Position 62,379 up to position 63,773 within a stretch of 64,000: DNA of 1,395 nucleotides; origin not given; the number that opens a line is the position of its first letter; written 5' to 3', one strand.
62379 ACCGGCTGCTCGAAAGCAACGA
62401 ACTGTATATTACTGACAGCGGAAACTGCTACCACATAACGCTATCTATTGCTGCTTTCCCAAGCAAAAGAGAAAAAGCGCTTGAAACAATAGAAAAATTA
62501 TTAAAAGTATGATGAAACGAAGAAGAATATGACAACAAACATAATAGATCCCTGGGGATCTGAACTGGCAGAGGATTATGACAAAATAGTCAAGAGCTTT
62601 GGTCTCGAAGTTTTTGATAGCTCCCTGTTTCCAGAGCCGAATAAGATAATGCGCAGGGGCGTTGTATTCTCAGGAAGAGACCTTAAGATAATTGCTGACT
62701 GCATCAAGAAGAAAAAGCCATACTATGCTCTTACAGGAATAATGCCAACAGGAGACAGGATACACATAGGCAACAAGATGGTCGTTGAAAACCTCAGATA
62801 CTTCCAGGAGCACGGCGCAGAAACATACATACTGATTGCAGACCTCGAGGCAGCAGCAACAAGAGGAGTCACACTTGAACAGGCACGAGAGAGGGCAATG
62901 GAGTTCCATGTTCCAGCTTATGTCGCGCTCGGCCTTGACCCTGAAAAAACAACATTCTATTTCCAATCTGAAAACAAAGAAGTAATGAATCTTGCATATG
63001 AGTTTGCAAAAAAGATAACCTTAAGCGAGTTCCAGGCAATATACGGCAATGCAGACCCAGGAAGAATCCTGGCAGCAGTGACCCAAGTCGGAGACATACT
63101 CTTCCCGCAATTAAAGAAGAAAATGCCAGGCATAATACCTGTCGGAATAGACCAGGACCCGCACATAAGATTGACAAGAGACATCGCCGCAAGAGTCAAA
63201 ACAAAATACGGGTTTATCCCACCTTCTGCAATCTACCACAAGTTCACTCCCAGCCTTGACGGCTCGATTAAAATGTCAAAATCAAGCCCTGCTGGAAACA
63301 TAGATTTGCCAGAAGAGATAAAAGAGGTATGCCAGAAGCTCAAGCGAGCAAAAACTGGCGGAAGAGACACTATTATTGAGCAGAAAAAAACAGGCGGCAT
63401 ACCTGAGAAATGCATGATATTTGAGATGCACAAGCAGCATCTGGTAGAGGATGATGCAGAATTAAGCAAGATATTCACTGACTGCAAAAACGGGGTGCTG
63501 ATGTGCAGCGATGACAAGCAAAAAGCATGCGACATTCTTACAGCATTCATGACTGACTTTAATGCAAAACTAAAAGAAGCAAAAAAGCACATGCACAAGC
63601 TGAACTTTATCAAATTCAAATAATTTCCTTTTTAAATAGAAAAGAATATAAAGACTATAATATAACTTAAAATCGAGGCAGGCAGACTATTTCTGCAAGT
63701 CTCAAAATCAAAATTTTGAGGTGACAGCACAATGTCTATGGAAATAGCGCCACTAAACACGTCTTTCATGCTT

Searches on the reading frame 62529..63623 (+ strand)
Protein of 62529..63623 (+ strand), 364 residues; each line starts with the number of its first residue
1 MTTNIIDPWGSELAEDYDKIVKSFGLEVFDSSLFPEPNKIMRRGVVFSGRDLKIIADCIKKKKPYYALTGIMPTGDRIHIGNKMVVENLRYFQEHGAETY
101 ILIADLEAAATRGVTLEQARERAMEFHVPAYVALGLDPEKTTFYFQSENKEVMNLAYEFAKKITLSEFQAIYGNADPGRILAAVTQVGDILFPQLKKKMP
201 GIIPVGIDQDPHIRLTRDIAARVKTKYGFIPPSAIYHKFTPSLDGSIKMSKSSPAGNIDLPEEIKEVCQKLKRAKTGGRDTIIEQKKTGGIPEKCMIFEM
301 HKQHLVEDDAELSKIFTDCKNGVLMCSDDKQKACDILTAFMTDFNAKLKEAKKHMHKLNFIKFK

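Call 30: search_protein_families(library=pfam, proteins=[window:62529-63623:+], max_evalue=0.001)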
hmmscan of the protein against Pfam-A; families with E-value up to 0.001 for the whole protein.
window:62529-63623:+ (364 aa): 1 family
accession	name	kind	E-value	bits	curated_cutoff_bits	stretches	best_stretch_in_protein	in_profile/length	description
PF00579.31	tRNA-synt_1b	-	1.4e-46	159.6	21.1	1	61-340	2-290/292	tRNA synthetases class I (W and Y)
